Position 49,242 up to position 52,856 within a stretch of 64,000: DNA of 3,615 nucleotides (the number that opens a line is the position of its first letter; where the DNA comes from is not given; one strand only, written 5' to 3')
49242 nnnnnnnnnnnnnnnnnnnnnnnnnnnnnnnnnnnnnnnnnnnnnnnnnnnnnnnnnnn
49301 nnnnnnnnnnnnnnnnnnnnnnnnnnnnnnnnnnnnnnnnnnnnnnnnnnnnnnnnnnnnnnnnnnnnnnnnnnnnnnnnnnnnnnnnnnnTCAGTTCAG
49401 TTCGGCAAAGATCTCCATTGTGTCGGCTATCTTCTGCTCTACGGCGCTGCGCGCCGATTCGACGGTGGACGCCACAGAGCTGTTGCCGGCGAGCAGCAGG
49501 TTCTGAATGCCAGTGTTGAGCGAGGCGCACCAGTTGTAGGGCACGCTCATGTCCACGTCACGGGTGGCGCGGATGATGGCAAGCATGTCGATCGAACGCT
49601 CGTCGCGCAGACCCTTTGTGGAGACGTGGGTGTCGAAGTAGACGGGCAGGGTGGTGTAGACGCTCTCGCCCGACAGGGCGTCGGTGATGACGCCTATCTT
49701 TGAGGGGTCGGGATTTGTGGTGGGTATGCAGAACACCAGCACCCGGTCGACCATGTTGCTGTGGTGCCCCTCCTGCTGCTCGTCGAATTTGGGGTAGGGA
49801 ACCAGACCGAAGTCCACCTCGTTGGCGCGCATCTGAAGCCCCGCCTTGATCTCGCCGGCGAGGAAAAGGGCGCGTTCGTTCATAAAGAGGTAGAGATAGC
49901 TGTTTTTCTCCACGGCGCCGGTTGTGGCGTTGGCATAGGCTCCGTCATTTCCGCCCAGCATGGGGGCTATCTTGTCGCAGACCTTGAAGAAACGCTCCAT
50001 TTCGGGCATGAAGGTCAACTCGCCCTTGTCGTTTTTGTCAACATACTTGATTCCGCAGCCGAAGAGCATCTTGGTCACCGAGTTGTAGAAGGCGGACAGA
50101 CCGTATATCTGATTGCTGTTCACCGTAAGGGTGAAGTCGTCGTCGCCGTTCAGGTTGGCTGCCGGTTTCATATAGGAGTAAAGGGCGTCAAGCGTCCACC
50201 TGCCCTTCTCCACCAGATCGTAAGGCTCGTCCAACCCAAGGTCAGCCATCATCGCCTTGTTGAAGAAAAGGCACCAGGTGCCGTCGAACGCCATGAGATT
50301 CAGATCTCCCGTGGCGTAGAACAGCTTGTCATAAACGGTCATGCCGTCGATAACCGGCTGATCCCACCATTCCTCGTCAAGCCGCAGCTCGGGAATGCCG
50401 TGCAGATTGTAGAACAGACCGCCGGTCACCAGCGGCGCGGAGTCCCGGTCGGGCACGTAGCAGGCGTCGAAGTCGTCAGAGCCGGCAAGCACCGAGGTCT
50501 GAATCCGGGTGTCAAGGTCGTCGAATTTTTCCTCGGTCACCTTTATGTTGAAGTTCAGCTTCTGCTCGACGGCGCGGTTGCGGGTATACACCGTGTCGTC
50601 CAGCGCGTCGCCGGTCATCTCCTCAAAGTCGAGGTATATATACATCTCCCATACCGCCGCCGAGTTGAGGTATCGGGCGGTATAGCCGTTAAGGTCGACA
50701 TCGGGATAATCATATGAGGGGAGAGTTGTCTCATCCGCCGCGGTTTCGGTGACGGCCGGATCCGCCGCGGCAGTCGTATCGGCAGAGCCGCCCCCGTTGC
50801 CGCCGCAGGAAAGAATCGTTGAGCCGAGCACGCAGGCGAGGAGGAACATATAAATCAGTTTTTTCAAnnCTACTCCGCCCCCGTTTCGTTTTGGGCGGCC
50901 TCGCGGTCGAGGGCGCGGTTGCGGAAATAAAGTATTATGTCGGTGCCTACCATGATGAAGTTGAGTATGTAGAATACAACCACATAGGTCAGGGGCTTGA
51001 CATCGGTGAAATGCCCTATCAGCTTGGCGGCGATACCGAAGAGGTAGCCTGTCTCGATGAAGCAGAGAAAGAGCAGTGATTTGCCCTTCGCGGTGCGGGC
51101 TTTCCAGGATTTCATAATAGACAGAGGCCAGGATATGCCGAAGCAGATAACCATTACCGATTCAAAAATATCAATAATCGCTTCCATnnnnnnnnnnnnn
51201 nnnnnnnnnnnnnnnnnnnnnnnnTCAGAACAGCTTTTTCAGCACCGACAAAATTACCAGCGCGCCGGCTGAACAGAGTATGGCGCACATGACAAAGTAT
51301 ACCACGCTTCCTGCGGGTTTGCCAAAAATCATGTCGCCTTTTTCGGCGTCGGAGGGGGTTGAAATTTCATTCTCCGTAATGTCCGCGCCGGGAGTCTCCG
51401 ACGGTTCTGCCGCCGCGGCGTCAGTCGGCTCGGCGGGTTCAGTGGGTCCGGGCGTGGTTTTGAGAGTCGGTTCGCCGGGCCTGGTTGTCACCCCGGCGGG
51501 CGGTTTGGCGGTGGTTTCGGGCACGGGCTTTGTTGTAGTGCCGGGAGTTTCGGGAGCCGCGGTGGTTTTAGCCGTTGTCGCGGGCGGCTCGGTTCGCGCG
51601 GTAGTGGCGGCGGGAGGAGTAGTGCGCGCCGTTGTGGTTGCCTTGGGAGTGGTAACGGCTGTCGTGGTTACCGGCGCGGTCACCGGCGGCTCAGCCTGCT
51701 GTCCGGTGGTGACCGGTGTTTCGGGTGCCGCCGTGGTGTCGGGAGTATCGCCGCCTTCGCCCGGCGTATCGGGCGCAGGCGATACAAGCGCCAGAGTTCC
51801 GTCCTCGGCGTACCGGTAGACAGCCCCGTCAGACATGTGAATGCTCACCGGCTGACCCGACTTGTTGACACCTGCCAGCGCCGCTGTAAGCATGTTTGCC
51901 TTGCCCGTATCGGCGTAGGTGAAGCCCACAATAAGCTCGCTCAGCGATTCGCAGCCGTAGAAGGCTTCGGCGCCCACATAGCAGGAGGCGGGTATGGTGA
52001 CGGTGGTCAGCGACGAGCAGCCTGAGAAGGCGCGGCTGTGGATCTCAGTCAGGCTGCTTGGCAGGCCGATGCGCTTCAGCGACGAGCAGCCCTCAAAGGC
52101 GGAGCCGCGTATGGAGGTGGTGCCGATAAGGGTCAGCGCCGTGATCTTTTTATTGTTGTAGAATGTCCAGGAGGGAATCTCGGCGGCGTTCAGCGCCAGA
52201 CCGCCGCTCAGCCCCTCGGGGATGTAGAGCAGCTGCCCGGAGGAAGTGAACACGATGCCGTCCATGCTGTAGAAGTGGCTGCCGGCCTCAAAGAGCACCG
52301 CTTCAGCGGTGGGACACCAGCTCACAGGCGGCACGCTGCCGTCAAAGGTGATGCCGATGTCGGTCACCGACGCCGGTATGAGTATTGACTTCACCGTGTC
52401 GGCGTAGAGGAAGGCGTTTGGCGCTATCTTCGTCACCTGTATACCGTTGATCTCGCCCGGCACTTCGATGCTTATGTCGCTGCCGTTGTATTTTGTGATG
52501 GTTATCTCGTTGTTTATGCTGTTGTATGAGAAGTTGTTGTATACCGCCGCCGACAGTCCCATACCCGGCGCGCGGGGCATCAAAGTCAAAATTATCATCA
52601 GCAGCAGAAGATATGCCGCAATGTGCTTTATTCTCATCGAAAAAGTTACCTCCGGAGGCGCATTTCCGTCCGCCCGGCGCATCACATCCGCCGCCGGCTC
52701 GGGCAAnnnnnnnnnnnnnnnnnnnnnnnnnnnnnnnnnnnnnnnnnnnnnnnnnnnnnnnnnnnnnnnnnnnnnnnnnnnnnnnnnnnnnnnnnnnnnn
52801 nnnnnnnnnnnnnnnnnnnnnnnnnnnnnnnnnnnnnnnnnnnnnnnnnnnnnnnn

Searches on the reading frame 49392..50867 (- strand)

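Call 7: search_protein_families(library=pfam, proteins=[window:49392-50867:-], max_evalue=0.01)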
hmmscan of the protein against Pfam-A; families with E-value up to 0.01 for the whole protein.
window:49392-50867:- (491 aa): 1 family
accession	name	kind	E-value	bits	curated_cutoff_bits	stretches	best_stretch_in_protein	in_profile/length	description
PF01547.30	SBP_bac_1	-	3.3e-06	27.7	26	1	105-319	23-196/307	Bacterial extracellular solute-binding protein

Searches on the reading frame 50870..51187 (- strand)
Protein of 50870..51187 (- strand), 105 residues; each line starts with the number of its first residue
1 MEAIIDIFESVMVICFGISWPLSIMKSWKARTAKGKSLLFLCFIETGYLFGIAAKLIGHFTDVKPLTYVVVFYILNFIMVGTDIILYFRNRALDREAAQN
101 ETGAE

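Call 90: search_protein_families(library=pfam, proteins=[window:50870-51187:-], max_evalue=1)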
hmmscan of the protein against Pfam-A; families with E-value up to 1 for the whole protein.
window:50870-51187:- (105 aa): 1 family
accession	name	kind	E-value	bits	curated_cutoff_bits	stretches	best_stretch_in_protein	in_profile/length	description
PF20386.3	DUF6681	-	0.017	15.2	24.1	1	32-92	20-79/267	Family of unknown function (DUF6681)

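Call 91: search_solved_structures(query=window:50870-51187:-, max_evalue=10)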
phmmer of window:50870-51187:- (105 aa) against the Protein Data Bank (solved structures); distinct sequences matched with E-value up to 10: 0.

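Call 95: search_protein_families(library=ncbifam, proteins=[window:50870-51187:-], max_evalue=1)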
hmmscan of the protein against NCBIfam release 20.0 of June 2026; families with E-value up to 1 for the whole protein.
window:50870-51187:- (105 aa): 1 family
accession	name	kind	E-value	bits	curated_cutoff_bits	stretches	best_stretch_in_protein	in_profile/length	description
TIGR02854.1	spore_II_GA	equivalog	0.02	14.2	209.55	1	11-95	64-150/293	sigma-E processing peptidase SpoIIGA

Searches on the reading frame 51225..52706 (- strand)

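Call 7: search_protein_families(library=pfam, proteins=[window:51225-52706:-], max_evalue=0.01)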
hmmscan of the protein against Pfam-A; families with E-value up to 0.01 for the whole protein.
window:51225-52706:- (493 aa): 2 families
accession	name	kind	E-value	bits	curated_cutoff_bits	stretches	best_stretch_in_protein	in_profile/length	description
PF13306.12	LRR_5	-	3.1e-20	72.8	27.7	1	176-260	2-86/127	BspA type Leucine rich repeat region (6 copies)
PF13855.12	LRR_8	-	9.9e-05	22.5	27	1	197-235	14-53/61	Leucine rich repeat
